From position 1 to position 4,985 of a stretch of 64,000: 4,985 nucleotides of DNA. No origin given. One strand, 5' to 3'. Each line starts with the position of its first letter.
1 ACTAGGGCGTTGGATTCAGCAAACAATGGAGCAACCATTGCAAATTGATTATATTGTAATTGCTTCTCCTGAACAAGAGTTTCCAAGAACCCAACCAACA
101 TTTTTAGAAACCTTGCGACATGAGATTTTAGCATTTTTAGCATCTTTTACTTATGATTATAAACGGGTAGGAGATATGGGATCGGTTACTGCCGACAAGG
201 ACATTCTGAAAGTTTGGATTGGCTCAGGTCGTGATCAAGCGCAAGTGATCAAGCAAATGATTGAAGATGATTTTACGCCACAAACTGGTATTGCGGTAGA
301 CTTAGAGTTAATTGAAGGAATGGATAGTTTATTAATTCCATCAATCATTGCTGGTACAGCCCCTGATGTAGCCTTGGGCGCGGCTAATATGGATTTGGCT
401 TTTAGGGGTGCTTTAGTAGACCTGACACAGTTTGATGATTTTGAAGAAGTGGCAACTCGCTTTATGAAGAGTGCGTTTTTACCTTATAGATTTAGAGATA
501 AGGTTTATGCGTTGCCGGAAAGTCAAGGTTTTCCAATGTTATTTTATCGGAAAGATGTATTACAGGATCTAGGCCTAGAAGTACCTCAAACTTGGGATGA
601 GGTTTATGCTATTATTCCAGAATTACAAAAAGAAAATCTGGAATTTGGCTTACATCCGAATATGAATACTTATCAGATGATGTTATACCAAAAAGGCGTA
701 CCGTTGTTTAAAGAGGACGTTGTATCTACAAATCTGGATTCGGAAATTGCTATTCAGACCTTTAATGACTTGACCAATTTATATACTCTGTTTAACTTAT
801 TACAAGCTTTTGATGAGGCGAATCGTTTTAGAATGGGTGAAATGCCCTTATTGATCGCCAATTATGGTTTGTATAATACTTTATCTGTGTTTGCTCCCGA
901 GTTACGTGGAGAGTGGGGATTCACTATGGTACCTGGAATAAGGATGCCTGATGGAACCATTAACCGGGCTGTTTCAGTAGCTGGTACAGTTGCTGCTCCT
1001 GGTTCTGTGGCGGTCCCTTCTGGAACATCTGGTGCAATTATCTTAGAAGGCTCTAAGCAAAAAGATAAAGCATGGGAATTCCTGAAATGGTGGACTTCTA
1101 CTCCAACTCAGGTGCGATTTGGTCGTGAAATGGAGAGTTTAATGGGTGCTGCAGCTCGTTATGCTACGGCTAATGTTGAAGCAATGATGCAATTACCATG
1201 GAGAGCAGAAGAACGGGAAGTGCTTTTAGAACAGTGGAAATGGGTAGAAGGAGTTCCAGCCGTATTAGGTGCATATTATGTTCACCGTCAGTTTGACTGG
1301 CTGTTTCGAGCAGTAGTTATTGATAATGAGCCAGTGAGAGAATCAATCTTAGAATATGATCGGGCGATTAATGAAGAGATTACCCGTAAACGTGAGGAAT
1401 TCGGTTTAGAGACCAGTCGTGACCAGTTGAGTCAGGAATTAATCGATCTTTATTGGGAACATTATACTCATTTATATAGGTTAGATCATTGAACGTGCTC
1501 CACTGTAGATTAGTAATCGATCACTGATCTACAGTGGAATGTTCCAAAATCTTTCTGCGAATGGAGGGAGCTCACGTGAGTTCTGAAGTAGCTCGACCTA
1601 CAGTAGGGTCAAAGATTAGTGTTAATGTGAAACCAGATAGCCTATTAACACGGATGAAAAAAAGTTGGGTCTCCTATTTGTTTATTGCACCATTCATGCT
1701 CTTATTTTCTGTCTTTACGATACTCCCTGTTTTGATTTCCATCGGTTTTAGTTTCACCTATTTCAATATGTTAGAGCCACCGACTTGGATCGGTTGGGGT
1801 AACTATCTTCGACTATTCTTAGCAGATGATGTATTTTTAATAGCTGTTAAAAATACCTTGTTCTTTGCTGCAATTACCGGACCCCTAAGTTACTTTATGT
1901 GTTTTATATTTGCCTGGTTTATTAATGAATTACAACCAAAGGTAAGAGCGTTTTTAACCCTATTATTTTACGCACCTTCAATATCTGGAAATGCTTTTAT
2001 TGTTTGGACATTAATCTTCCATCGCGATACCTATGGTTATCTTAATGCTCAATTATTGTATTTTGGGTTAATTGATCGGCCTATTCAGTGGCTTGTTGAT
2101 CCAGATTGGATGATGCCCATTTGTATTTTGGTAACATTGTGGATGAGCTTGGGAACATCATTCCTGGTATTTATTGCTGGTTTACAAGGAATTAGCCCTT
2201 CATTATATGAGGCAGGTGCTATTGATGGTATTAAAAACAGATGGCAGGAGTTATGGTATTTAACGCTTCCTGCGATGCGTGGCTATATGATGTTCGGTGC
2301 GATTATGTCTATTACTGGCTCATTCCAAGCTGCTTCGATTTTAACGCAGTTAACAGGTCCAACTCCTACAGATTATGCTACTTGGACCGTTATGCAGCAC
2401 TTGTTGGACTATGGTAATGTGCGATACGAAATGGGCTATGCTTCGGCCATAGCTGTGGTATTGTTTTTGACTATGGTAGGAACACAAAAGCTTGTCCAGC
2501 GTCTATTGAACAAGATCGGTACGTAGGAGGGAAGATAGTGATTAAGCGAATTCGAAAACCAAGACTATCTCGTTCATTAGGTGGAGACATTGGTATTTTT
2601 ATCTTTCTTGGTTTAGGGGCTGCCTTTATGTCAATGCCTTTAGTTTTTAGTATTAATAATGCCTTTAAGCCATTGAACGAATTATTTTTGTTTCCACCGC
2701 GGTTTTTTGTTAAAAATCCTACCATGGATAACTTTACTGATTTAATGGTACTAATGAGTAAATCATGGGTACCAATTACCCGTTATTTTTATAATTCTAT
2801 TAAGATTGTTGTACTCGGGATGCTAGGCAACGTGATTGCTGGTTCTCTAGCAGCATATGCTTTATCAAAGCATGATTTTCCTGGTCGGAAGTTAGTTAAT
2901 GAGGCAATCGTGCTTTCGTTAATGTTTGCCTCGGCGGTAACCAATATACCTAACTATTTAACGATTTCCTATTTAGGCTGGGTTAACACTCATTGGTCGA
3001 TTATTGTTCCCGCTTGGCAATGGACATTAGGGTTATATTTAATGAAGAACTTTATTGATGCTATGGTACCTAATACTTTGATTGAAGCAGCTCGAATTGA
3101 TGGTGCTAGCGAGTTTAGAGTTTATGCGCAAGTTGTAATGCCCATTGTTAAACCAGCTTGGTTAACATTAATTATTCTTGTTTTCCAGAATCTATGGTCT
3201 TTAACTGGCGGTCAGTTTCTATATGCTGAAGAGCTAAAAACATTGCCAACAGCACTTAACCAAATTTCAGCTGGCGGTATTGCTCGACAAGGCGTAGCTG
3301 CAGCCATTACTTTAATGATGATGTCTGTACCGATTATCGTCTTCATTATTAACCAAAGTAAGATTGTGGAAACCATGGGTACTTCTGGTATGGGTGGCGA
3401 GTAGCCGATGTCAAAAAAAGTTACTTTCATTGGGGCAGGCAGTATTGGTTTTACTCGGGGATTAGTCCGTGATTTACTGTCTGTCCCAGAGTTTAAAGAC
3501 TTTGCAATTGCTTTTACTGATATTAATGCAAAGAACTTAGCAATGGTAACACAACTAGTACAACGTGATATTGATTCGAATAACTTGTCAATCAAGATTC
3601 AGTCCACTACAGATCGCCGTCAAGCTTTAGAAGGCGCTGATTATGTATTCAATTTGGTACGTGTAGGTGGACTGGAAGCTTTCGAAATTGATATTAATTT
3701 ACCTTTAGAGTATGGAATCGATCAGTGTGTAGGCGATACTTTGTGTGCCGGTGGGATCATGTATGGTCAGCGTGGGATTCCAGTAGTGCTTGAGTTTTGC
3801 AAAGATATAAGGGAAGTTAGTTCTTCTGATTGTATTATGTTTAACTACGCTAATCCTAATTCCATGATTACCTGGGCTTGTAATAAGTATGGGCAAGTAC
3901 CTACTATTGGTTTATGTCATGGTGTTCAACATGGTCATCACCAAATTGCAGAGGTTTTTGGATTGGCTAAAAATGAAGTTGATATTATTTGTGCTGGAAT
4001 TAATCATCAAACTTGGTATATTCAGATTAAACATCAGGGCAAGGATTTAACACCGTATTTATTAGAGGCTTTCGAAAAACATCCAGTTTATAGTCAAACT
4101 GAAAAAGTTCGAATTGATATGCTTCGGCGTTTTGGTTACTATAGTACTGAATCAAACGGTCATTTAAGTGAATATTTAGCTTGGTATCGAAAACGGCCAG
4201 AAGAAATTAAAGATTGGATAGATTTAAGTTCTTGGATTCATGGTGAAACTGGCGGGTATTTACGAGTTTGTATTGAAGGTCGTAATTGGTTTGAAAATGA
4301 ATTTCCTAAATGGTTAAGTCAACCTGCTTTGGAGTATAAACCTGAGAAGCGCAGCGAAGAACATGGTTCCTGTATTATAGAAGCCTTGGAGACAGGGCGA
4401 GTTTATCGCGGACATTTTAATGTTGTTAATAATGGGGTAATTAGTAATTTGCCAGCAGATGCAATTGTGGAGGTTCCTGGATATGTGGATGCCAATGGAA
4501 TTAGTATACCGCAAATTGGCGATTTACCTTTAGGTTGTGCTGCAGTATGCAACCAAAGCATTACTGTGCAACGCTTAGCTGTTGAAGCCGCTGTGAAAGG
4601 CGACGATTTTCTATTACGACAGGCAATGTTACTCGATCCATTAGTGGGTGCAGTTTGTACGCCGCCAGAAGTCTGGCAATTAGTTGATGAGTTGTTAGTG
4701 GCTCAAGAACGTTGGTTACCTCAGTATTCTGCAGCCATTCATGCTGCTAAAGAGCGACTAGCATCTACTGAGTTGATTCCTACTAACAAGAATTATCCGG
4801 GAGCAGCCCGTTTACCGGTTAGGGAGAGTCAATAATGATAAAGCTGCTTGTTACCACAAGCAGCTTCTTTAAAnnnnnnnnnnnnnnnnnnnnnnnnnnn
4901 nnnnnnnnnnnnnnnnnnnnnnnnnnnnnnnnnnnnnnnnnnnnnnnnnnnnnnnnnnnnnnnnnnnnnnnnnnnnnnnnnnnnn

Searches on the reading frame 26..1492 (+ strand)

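Call 59: search_protein_families(library=pfam, proteins=[window:26-1492:+], max_evalue=0.00001)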
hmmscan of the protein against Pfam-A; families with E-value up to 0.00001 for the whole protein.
window:26-1492:+ (488 aa): 2 families
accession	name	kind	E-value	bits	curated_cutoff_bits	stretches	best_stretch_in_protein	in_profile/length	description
PF01547.30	SBP_bac_1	-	7.8e-26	92.2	26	1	72-362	7-306/307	Bacterial extracellular solute-binding protein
PF13416.11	SBP_bac_8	-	5.4e-19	69.5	27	1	81-365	4-252/279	Bacterial extracellular solute-binding protein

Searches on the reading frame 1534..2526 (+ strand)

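Call 59: search_protein_families(library=pfam, proteins=[window:1534-2526:+], max_evalue=0.00001)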
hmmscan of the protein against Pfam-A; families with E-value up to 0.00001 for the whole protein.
window:1534-2526:+ (330 aa): 1 family
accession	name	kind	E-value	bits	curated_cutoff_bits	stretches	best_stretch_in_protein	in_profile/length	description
PF00528.27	BPD_transp_1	-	3.6e-06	27.3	26.4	0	138-313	21-167/184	Binding-protein-dependent transport system inner membrane component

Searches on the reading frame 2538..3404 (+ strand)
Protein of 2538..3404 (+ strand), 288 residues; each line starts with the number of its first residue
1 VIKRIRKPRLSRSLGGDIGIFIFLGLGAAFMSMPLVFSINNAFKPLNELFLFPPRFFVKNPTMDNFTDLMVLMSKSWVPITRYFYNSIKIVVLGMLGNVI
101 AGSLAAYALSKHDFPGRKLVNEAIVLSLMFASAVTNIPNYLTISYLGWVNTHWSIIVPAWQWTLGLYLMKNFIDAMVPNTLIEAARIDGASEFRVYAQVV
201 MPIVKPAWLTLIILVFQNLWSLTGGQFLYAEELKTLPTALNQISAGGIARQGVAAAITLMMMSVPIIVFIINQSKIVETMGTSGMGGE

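Call 59: search_protein_families(library=pfam, proteins=[window:2538-3404:+], max_evalue=0.00001)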
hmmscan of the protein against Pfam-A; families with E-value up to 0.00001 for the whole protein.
window:2538-3404:+ (288 aa): 1 family
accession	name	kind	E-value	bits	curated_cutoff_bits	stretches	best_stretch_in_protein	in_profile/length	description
PF00528.27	BPD_transp_1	-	5e-08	33.3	26.4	1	99-272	2-175/184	Binding-protein-dependent transport system inner membrane component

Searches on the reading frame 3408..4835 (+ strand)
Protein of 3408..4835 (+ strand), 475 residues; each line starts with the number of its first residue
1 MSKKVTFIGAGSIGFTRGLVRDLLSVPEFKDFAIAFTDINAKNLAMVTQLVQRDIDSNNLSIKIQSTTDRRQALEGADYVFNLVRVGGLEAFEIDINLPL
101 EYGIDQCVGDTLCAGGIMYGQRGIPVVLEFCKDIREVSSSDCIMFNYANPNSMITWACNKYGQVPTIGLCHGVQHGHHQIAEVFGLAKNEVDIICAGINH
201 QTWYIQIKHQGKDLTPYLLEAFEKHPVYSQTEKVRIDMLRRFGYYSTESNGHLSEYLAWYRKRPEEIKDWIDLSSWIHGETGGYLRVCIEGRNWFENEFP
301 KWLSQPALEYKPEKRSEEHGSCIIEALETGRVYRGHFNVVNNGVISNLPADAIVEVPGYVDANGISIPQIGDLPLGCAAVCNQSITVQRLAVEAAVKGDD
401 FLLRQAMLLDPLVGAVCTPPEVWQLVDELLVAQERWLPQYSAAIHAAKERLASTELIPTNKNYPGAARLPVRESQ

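Call 59: search_protein_families(library=pfam, proteins=[window:3408-4835:+], max_evalue=0.00001)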
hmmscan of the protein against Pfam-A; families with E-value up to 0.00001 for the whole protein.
window:3408-4835:+ (475 aa): 2 families
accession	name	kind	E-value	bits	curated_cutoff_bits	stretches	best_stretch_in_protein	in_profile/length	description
PF11975.13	Glyco_hydro_4C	-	7.9e-55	186.5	24.1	1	195-413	1-211/211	Family 4 glycosyl hydrolase C-terminal domain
PF02056.22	Glyco_hydro_4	-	2.9e-44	151.3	23.2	1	4-184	1-181/183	Family 4 glycosyl hydrolase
